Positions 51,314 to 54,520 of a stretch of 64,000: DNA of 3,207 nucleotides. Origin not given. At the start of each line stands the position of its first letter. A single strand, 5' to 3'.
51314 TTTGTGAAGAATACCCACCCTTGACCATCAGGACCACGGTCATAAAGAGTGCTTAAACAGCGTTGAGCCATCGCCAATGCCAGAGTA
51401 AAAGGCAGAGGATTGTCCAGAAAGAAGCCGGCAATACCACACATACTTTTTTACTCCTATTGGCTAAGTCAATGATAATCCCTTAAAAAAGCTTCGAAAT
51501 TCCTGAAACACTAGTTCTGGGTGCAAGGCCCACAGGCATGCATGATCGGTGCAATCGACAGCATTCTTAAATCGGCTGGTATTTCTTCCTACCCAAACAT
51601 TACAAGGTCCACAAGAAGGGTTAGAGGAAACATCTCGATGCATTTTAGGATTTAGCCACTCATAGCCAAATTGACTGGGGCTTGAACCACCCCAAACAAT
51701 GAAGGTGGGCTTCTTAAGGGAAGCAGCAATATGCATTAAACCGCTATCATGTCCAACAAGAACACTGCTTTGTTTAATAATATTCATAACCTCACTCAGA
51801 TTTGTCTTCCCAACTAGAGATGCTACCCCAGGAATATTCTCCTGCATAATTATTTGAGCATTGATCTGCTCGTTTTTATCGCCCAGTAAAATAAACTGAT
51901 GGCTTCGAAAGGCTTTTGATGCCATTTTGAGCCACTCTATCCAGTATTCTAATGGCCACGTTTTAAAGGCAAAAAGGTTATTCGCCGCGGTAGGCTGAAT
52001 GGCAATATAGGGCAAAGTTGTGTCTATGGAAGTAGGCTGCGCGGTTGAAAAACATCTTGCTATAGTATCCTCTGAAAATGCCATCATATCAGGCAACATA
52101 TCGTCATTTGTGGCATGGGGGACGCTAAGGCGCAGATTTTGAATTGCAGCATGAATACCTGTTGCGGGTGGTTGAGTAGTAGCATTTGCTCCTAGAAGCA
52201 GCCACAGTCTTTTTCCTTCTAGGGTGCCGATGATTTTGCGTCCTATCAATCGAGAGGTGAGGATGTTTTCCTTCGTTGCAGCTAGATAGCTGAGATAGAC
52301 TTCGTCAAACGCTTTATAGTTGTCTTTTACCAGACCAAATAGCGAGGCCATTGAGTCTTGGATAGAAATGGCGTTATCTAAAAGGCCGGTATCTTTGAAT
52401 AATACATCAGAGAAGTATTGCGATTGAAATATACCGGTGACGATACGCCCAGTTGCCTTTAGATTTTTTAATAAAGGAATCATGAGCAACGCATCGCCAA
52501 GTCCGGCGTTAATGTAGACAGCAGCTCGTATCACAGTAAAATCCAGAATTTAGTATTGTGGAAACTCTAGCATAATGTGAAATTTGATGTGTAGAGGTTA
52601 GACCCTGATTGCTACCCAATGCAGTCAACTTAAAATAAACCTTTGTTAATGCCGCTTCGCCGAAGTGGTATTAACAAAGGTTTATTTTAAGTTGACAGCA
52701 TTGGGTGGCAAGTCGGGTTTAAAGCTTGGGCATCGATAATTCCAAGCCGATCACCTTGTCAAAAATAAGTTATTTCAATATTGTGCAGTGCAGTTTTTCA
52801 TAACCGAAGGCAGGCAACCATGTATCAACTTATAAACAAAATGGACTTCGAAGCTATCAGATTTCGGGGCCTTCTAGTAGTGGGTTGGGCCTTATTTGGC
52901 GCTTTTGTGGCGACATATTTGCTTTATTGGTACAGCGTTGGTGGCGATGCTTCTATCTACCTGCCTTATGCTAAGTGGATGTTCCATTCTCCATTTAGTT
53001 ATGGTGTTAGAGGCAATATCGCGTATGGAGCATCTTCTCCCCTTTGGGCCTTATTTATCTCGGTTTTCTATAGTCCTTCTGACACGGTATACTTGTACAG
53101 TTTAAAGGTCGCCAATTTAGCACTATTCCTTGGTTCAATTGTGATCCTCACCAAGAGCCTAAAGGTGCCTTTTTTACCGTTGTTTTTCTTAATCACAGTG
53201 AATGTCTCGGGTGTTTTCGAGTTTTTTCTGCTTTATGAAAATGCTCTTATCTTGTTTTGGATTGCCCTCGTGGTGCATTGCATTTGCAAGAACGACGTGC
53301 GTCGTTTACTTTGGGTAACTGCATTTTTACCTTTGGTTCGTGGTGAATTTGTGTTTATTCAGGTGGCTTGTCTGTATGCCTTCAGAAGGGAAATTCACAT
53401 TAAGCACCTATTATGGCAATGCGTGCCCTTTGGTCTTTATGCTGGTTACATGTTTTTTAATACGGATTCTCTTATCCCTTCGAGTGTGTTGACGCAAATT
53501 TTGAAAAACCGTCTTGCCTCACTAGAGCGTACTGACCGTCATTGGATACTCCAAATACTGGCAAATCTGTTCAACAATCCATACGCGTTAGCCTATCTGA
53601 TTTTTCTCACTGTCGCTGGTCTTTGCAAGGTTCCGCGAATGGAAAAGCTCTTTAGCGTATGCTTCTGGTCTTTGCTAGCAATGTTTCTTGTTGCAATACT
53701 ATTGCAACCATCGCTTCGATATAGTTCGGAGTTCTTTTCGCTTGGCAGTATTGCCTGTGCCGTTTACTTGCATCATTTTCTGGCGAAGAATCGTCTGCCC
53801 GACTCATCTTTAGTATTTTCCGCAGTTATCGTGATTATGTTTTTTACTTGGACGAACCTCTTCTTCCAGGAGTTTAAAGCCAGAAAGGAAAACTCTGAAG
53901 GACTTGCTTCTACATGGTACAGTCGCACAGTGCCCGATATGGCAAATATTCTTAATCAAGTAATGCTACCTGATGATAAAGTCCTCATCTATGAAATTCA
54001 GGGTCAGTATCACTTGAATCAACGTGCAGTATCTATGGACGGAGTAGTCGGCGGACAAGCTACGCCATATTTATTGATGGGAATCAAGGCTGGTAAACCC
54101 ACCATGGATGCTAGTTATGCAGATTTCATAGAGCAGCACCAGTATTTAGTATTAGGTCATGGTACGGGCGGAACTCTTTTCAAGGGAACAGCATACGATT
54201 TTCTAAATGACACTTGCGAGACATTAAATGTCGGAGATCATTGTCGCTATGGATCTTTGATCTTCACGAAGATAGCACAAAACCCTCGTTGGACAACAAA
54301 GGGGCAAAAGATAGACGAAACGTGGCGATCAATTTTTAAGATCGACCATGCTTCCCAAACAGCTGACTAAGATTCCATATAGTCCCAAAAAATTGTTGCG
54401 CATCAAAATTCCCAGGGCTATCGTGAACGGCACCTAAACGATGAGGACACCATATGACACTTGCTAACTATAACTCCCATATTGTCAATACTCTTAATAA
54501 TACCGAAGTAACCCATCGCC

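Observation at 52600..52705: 91-nt hairpin with G:U-compatible mismatches in the second divergent promoter region (element E)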

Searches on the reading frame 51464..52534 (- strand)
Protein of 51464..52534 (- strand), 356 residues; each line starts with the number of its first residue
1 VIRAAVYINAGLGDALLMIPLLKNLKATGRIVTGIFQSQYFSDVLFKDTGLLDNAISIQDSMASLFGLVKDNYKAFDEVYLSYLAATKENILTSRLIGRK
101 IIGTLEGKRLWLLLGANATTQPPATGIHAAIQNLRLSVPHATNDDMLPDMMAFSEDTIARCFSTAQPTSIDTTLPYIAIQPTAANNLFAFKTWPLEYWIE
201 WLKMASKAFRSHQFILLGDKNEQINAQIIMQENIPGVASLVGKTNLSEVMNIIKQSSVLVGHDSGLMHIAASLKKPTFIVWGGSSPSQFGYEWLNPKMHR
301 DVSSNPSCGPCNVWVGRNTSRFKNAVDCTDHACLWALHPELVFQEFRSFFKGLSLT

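Call 17: search_protein_families(library=pfam, proteins=[window:51464-52534:-])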
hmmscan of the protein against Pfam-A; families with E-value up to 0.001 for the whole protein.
window:51464-52534:- (356 aa): 1 family
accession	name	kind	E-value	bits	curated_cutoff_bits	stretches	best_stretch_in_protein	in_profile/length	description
PF01075.23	Glyco_transf_9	-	1.7e-22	80.4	22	1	155-311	86-236/247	Glycosyltransferase family 9 (heptosyltransferase)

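Call 19: find_encoding_contigs(protein=window:51464-52483:-, flank=3000, max_places=6)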
Protein window:51464-52483:- (339 aa): no gene with exactly this product is on record in the collection.

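Call 20: find_homologous_proteins(query=window:51464-52483:-)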
Query window:51464-52483:- (339 aa): 36 proteins with E <= 0.001 among 1427 candidates.
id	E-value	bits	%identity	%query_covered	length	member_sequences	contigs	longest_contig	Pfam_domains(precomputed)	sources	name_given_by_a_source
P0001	1.8e-228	775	100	100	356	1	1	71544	PF01075.24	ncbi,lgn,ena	-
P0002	2.8e-97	344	47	99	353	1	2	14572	PF01075.24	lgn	-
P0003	1.5e-59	220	35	99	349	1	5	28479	PF01075.24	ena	-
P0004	1.6e-58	216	37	98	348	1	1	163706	PF01075.24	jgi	jgi:ADP-heptose:LPS heptosyltransferase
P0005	1.8e-51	193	32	100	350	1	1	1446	PF01075.24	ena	-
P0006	5.2e-50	188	35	98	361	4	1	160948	PF01075.24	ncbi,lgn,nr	ncbi:MAG: glycosyltransferase family 9 protein [Bacteroidota bacterium]|nr:glycosyltransferase famil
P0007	2.5e-44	170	33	95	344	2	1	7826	PF01075.24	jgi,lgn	jgi:ADP-heptose:LPS heptosyltransferase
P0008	6.5e-44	168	34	93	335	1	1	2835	PF01075.24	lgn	-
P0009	2.1e-43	167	43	53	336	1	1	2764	PF01075.24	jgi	jgi:ADP-heptose:LPS heptosyltransferase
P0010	1.2e-41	161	33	99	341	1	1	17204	PF01075.24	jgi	jgi:ADP-heptose:LPS heptosyltransferase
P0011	2.2e-11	61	30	50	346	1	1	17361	PF01075.24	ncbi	ncbi:MAG: lipopolysaccharide heptosyltransferase II [Elusimicrobiota bacterium]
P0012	3.6e-8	51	34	36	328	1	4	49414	PF01075.24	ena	-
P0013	3.6e-8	51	26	52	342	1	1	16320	PF01075.24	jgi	jgi:heptosyltransferase-2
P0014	4.2e-8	51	29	56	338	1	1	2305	PF01075.24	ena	-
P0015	4.2e-8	51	35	37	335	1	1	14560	PF01075.24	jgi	jgi:ADP-heptose:LPS heptosyltransferase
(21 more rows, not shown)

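Call 21: find_encoding_contigs(protein=P0001, flank=10000, max_places=6)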
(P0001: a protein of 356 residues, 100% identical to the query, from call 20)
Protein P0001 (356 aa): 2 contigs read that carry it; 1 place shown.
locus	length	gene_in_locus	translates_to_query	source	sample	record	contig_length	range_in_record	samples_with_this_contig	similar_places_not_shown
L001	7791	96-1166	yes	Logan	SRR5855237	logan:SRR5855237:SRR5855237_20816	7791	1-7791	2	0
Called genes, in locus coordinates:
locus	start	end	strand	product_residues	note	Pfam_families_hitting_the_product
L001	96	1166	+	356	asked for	PF01075:Glyco_transf_9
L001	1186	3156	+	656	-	PF13522:GATase_6, PF13537:GATase_7, PF00733:Asn_synthase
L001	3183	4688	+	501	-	PF01467:CTP_transf_like, PF00294:PfkB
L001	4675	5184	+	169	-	PF01467:CTP_transf_like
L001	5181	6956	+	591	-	PF00005:ABC_tran, PF02463:SMC_N (faint), PF13555:AAA_29 (weak)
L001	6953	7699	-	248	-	PF02348:CTP_transf_3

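Call 22: find_encoding_contigs(protein=P0002, flank=5000, max_places=4)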
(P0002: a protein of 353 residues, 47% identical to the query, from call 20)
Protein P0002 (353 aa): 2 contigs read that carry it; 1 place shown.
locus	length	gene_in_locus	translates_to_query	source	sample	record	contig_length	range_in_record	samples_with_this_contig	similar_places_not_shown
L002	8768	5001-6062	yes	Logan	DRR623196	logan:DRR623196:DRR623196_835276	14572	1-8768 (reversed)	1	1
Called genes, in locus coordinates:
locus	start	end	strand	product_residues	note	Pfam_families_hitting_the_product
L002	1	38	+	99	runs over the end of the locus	-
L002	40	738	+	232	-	PF00106:adh_short, PF01370:Epimerase (faint), PF08659:KR (faint), PF13561:adh_short_C2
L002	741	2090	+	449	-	PF00501:AMP-binding, PF23562:AMP-binding_C_3 (faint), PF13193:AMP-binding_C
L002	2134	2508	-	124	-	PF04972:BON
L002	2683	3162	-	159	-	-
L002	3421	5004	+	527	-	-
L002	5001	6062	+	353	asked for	PF01075:Glyco_transf_9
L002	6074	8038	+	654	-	PF13522:GATase_6, PF13537:GATase_7, PF00733:Asn_synthase, PF06508:QueC (faint)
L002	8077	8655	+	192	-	PF13489:Methyltransf_23, PF01739:CheR (faint), PF13649:Methyltransf_25, PF13847:Methyltransf_31, PF08241:Methyltransf_11, PF08242:Methyltransf_12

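Call 29: find_encoding_contigs(protein=P0039, flank=10000, max_places=10)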
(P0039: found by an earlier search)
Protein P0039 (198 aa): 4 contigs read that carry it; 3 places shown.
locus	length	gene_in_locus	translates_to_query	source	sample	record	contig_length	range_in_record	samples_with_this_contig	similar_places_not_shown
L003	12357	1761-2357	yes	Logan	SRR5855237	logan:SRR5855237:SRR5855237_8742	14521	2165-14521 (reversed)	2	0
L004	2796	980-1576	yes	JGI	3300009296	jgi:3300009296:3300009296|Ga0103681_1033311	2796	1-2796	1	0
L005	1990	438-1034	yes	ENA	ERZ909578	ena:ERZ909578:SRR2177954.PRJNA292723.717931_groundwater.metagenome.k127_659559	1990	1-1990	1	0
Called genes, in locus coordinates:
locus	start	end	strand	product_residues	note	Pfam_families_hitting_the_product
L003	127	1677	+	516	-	-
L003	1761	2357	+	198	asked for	PF13580:SIS_2, PF01380:SIS (faint)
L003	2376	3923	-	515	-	-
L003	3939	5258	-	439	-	PF00501:AMP-binding, PF13193:AMP-binding_C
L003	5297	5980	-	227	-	PF00106:adh_short, PF01370:Epimerase, PF08659:KR, PF13561:adh_short_C2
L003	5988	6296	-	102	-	-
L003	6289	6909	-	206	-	PF12710:HAD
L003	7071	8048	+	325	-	PF00106:adh_short (weak), PF01073:3Beta_HSD, PF01370:Epimerase, PF02719:Polysacc_synt_2, PF04321:RmlD_sub_bind, PF07993:NAD_binding_4, PF13460:NAD_binding_10, PF16363:GDP_Man_Dehyd, +1 more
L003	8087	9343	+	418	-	-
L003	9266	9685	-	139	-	PF04138:GtrA_DPMS_TM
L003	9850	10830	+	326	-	PF01073:3Beta_HSD, PF01370:Epimerase, PF02719:Polysacc_synt_2, PF04321:RmlD_sub_bind, PF07993:NAD_binding_4 (faint), PF16363:GDP_Man_Dehyd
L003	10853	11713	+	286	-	-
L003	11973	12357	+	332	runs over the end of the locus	PF01210:NAD_Gly3P_dh_N, PF07479:NAD_Gly3P_dh_C, PF20618:GPD_NAD_C_bact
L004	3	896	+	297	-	?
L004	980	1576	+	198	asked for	PF13580:SIS_2, PF01380:SIS (faint)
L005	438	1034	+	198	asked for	PF13580:SIS_2, PF01380:SIS (faint)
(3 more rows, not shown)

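Call 80: find_encoding_contigs(protein=P0038, flank=10000, max_places=6)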
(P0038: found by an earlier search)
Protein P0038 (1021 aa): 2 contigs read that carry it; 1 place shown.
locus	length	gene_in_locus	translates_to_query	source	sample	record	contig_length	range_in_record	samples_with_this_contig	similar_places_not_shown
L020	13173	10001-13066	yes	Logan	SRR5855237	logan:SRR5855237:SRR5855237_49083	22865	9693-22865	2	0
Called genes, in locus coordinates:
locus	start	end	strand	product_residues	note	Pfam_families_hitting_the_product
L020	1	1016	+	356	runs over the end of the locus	PF00217:ATP-gua_Ptrans, PF27454:McsB_C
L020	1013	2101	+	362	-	PF04464:Glyphos_transf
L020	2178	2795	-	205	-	PF00730:HhH-GPD, PF00633:HHH (weak)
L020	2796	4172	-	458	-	PF10396:TrmE_N, PF00350:Dynamin_N (faint), PF12631:MnmE_helical, PF01926:MMR_HSR1, PF02421:FeoB_N, PF04548:AIG1 (weak)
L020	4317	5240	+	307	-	-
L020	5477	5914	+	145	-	-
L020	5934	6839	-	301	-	PF02666:PS_Dcarbxylase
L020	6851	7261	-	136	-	-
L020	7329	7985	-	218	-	PF13489:Methyltransf_23, PF02353:CMAS (weak), PF13649:Methyltransf_25, PF13847:Methyltransf_31, PF08241:Methyltransf_11, PF08242:Methyltransf_12, PF01739:CheR (weak)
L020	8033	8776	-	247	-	PF12811:BaxI_1, PF01027:Bax1-I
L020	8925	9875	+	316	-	-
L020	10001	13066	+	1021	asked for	PF07517:SecA_DEAD, PF01043:SecA_PP_bind, PF21090:P-loop_SecA, PF07516:SecA_SW, PF02810:SEC-C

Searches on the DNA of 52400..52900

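Call 45: search_rna_families(source=window, start=52400, end=52900, threshold=evalue, max_evalue=10)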
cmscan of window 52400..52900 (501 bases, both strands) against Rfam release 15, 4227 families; matches with E-value up to 10: 8.
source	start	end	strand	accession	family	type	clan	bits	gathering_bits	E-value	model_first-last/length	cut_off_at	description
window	52618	52702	+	RF04223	MIR2619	Gene; miRNA;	-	40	113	5.9e-08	1-202/202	no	MIR2619 microRNA precursor family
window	52585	52784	+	RF02384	FasX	Gene; sRNA;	-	30.7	100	0.0025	1-205/205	no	FasX small RNA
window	52633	52687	-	RF03244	mir-4798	Gene; miRNA;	-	26.2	75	0.0045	1-75/75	no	mir-4798 microRNA precursor family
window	52638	52768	+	RF00396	SNORA13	Gene; snRNA; snoRNA; HACA-box;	CL00028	22.1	53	0.17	1-134/134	no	Small nucleolar RNA SNORA13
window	52755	52770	-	RF02444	SpR10_sRNA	Gene; sRNA;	-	16.5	50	0.65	16-31/47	no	Streptococcus sRNA SpR10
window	52635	52685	-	RF03812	mir-BART19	Gene; miRNA;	-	14.7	100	5.9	1-93/93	no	mir-BART19 microRNA precursor family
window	52567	52677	+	RF01822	RsaJ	Gene; sRNA;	-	10.5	100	5.8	1-287/287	no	RNA Staph. aureus A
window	52608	52702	-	RF02777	OppA_thermometer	Cis-reg; thermoregulator;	-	10.1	290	2.6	1-304/304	no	OppA 5' UTR thermometer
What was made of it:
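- No Rfam hit (call 45).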

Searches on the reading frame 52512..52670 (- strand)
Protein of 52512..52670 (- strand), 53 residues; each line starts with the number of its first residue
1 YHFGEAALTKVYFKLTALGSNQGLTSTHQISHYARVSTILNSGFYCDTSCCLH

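Call 73: search_protein_representatives(protein=window:52512-52670:-)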
Query: 53 residues. Proteins with E-value up to 0.001 (for the whole library): 1; up to 1e-10: 0; up to 1e-30: 0. The best 1 are listed.
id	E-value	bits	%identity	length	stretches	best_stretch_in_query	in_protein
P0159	8.3e-04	35.4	33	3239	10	13-41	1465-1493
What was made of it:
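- Tried and rejected: The representatives search with the 53-aa frame gave one spurious repeat protein (call 73).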

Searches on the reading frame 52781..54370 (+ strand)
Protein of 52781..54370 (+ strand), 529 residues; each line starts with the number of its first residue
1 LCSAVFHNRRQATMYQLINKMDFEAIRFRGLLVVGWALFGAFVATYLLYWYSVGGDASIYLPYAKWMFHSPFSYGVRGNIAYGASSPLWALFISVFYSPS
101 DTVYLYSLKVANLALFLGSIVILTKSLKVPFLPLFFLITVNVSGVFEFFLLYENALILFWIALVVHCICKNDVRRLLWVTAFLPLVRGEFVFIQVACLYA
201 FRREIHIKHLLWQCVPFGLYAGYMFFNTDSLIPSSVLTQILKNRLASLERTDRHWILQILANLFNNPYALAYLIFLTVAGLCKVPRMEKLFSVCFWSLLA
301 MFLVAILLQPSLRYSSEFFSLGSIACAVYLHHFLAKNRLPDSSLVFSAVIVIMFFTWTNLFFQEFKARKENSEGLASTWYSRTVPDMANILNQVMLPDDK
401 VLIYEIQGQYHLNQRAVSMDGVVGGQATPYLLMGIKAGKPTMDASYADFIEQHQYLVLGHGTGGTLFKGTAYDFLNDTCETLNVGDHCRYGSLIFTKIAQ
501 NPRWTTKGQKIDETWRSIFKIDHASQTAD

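Call 17: search_protein_families(library=pfam, proteins=[window:52781-54370:+])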
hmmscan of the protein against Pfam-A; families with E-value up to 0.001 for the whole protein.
window:52781-54370:+ (529 aa): 0 families

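Call 31: search_protein_families(library=ncbifam, proteins=[window:52781-54370:+])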
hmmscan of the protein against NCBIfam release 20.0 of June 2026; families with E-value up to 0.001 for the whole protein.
window:52781-54370:+ (529 aa): 0 families
